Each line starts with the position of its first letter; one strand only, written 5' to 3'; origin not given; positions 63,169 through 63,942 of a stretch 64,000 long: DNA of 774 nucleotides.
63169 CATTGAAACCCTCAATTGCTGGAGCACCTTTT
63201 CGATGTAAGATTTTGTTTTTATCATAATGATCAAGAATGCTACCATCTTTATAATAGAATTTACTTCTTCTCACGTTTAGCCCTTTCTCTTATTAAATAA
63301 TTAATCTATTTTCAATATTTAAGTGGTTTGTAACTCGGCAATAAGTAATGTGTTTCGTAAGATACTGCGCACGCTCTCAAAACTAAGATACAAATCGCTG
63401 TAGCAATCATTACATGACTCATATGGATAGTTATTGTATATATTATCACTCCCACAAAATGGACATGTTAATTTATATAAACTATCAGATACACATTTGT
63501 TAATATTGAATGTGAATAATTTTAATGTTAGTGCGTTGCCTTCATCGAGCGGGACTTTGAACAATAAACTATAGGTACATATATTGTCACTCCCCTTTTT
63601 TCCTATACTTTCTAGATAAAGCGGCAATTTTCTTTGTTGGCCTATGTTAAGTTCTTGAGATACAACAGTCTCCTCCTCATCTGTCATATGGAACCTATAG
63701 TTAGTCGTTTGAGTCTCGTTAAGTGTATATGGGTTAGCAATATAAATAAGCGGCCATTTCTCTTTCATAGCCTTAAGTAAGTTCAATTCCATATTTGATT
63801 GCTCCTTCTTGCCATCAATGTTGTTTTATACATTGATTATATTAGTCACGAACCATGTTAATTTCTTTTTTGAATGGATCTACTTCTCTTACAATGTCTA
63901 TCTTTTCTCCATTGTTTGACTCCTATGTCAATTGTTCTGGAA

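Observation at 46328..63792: Multigene family of small proteins with shared N-terminal MT(I/F/Y)xE(A/L)..A and C-terminal C(K/Q)(F/Y)CG-x5-9-C-x2-CG(C/S) zinc ribbon around hypervariable cores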

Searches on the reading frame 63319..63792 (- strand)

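Call 5: search_protein_families(library=pfam, max_evalue=1, proteins=[window:63319-63792:-])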
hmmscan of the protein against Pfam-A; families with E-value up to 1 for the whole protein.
window:63319-63792:- (157 aa): 4 families
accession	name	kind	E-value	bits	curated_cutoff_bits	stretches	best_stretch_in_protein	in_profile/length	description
PF14354.12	Lar_restr_allev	-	0.012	16.3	28.6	1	109-132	5-33/58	Restriction alleviation protein Lar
PF18912.6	DZR_2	-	0.072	13.4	27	1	102-134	2-31/56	Double zinc ribbon domain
PF08271.17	Zn_Ribbon_TF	-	0.33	11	29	1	109-130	2-25/43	TFIIB zinc-binding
PF08792.16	A2L_zn_ribbon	-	0.82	9.9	22.9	1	109-130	5-27/33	A2L zinc ribbon domain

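Call 6: search_protein_families(library=phrogs, max_evalue=0.1, proteins=[window:63319-63792:-])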
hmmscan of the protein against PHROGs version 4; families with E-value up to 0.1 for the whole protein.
window:63319-63792:- (157 aa): 1 family
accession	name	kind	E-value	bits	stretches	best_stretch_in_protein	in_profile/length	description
phrog_25323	-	unknown function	0.076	13.9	0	107-138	82-116/159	-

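Call 83: search_protein_families(library=ncbifam, max_evalue=0.01, proteins=[window:63319-63792:-])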
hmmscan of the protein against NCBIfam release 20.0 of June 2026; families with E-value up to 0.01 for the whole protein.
window:63319-63792:- (157 aa): 0 families

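Call 84: search_protein_families(library=padloc, max_evalue=0.01, proteins=[window:63319-63792:-])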
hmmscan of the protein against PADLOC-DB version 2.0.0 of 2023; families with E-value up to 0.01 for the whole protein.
window:63319-63792:- (157 aa): 0 families
